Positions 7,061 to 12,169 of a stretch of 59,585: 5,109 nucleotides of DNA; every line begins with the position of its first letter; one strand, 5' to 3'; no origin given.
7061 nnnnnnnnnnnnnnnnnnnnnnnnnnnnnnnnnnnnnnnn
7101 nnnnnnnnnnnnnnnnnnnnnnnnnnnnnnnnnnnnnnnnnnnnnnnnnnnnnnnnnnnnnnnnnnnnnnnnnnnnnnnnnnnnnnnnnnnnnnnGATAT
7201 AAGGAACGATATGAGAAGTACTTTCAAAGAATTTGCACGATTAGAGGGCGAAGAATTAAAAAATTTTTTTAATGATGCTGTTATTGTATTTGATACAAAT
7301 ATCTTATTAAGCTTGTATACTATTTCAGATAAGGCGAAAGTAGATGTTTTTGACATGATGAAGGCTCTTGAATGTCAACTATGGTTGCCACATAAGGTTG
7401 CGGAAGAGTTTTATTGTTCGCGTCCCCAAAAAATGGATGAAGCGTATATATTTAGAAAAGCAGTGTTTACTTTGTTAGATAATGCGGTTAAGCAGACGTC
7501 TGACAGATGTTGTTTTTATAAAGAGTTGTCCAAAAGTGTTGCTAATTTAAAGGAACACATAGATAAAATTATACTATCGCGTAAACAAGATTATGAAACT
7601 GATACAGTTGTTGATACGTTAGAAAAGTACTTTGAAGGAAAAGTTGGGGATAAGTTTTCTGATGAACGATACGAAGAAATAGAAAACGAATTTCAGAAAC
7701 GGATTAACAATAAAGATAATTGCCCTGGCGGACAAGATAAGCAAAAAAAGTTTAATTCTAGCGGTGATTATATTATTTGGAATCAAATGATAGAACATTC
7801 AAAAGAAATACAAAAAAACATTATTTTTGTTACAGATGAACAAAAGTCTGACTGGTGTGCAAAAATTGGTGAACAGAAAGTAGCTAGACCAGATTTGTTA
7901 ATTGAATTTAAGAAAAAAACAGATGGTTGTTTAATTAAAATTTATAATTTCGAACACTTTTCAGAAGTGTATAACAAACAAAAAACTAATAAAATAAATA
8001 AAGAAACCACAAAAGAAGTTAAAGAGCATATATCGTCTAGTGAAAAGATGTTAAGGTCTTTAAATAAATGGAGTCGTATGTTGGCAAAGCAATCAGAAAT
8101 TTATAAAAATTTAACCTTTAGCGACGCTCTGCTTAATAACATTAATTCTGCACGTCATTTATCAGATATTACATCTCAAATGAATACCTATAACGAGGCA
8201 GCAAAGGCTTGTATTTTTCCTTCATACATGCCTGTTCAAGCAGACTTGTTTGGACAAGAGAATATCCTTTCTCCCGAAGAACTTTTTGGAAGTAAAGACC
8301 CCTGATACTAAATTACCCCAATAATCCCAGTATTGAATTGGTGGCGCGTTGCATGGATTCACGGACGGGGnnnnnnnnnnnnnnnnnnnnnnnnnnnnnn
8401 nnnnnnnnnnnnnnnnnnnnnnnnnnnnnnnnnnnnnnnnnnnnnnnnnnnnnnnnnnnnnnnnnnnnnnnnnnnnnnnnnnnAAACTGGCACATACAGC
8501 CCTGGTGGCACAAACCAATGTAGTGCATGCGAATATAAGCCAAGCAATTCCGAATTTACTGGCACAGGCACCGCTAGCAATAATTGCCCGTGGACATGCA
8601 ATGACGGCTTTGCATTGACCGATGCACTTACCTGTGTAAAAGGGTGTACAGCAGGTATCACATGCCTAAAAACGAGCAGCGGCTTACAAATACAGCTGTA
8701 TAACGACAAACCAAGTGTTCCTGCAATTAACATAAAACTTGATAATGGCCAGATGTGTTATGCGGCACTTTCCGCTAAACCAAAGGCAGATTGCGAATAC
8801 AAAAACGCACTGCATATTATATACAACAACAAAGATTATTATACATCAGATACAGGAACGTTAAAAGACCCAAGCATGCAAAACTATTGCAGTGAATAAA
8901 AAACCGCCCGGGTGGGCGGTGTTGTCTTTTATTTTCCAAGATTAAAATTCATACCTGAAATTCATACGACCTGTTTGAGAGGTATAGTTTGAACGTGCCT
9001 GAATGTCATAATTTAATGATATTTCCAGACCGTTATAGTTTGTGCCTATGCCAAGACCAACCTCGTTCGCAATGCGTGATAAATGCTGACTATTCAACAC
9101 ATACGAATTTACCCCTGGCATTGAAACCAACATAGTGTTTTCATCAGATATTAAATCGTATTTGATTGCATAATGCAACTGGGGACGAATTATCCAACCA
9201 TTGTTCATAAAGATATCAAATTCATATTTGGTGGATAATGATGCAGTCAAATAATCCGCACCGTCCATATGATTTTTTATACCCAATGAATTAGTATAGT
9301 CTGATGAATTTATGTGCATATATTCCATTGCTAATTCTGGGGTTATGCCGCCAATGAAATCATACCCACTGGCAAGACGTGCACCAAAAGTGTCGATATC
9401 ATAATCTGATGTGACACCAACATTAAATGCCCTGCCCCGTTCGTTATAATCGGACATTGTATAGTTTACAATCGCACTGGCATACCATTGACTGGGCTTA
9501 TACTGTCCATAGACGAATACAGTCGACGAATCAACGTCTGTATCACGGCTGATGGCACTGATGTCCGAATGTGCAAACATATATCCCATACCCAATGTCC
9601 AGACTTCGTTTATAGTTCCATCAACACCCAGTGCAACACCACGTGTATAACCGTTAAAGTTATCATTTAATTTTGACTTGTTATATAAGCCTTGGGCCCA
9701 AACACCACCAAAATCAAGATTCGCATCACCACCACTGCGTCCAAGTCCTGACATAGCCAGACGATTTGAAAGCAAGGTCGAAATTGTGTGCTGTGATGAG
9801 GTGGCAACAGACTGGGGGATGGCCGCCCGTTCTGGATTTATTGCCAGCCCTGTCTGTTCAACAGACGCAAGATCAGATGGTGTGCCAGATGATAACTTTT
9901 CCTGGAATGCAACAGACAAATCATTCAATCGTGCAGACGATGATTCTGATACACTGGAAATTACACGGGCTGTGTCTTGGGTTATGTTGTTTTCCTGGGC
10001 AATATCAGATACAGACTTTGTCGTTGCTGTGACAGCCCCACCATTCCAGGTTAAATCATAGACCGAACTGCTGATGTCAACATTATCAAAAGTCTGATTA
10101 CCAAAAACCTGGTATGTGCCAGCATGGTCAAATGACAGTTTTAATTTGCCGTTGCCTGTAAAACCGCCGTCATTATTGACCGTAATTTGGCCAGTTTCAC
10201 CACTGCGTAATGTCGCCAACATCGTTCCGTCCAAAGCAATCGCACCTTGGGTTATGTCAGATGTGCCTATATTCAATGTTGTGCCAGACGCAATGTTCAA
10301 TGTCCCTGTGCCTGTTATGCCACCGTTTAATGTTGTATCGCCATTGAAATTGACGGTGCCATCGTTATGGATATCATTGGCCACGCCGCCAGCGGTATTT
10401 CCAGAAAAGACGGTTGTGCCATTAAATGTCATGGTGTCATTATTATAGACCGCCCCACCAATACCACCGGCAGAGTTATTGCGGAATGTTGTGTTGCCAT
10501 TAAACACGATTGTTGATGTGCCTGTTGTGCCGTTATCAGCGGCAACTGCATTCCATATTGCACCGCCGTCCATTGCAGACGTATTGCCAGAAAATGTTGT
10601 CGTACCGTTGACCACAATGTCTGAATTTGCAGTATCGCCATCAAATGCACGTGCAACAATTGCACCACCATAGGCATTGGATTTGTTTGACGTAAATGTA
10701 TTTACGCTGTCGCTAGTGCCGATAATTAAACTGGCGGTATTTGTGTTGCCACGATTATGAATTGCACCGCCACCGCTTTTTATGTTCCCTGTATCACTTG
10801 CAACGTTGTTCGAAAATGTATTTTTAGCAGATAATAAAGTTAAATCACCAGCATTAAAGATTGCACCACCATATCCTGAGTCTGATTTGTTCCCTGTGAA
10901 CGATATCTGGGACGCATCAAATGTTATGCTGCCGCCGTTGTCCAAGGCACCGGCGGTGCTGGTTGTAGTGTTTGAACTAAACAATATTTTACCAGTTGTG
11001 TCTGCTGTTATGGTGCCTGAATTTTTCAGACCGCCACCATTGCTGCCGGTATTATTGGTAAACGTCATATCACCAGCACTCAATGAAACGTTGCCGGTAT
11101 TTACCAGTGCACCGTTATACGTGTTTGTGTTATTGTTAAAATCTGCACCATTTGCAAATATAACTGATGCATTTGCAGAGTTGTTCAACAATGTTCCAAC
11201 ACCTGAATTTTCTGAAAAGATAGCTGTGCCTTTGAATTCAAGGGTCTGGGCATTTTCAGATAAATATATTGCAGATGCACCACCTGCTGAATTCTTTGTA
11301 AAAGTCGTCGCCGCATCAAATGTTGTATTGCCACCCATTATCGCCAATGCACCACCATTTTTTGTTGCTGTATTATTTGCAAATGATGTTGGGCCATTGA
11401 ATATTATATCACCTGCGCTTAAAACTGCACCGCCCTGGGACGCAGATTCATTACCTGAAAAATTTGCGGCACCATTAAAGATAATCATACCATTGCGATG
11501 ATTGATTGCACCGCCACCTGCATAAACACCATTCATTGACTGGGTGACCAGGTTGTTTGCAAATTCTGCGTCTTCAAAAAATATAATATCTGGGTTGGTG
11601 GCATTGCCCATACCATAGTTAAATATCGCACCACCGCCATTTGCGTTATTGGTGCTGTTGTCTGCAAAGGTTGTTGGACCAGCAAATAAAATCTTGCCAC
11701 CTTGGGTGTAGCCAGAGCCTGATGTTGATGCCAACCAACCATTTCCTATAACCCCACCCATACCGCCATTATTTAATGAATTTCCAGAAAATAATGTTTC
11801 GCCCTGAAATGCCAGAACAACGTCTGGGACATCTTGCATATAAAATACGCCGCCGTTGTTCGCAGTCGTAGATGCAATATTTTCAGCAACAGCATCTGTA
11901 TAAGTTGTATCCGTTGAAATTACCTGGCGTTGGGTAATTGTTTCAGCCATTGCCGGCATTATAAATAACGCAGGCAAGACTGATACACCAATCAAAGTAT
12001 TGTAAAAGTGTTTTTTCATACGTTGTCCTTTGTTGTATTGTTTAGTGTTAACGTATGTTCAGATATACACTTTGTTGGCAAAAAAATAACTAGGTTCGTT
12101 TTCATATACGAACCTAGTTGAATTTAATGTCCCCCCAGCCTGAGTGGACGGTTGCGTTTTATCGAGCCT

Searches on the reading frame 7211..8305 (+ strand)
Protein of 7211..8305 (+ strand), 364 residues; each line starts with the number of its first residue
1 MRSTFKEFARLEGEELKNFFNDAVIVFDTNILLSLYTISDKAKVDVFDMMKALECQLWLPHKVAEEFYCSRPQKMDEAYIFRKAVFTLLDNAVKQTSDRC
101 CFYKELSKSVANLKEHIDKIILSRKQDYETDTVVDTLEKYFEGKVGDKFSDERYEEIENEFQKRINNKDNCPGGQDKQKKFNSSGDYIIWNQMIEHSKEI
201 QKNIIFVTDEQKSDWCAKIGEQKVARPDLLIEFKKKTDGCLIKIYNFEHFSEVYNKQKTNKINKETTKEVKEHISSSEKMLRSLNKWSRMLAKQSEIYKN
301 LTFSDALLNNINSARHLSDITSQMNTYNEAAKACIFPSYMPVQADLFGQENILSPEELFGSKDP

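Call 5: search_protein_families(library=pfam, proteins=[window:7211-8305:+], max_evalue=0.1)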
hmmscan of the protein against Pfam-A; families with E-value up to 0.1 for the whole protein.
window:7211-8305:+ (364 aa): 2 families
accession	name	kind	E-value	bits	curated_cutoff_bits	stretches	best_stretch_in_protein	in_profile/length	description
PF18476.7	PIN_8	-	3.6e-40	138.7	26.1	1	24-224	1-221/227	PIN like domain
PF16289.11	PIN_12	-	1e-08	36.2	32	1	25-210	1-169/172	PIN domain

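Call 6: search_protein_families(library=padloc, proteins=[window:7211-8305:+], max_evalue=0.1)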
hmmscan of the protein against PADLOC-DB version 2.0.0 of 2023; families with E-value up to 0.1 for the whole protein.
window:7211-8305:+ (364 aa): 1 family
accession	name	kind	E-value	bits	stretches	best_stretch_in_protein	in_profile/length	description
PDLC04186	HEC-01B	-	0.015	13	1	97-140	53-96/196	-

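Call 9: search_protein_families(library=ncbifam, proteins=[window:7211-8305:+], max_evalue=0.01)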
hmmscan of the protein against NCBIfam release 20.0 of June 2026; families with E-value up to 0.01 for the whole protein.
window:7211-8305:+ (364 aa): 0 families

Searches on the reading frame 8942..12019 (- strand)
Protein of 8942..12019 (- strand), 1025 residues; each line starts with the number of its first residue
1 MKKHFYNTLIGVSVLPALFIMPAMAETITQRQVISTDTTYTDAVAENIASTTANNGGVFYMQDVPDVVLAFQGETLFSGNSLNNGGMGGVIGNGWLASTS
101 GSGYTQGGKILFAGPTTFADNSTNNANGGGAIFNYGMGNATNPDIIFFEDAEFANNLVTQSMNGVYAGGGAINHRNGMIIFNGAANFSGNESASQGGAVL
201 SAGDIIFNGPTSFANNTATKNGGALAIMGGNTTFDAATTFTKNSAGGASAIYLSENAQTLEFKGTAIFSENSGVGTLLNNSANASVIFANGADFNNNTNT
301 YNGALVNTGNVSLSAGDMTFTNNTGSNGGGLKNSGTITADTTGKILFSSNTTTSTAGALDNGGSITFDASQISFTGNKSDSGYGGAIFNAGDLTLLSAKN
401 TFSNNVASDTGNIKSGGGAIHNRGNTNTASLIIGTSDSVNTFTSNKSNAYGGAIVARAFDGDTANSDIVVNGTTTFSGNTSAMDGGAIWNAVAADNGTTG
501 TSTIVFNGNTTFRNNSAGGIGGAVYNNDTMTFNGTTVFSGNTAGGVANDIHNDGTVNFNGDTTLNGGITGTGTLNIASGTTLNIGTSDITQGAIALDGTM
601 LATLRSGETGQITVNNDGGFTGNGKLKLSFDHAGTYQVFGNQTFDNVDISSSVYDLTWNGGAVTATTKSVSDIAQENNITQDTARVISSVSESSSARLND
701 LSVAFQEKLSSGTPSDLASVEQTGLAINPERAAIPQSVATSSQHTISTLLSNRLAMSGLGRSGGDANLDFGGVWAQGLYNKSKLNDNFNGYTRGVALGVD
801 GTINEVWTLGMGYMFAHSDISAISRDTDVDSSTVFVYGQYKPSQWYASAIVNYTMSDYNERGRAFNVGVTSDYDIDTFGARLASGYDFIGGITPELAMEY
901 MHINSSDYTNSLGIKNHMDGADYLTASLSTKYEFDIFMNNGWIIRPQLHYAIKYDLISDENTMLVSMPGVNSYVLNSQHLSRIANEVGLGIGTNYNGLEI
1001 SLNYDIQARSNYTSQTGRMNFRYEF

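Call 88: search_protein_families(library=pfam, proteins=[window:8942-12019:-], max_evalue=0.001)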
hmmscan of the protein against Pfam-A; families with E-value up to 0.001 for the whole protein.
window:8942-12019:- (1025 aa): 2 families
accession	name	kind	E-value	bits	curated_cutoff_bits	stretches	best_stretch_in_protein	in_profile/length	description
PF03797.25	Autotransporter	-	8.2e-30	104.8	26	1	773-1005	1-255/255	Autotransporter beta-domain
PF02415.23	Chlam_PMP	-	9.7e-13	47.4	20.6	0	474-490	2-18/19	Chlamydia polymorphic membrane protein (Chlamydia_PMP) repeat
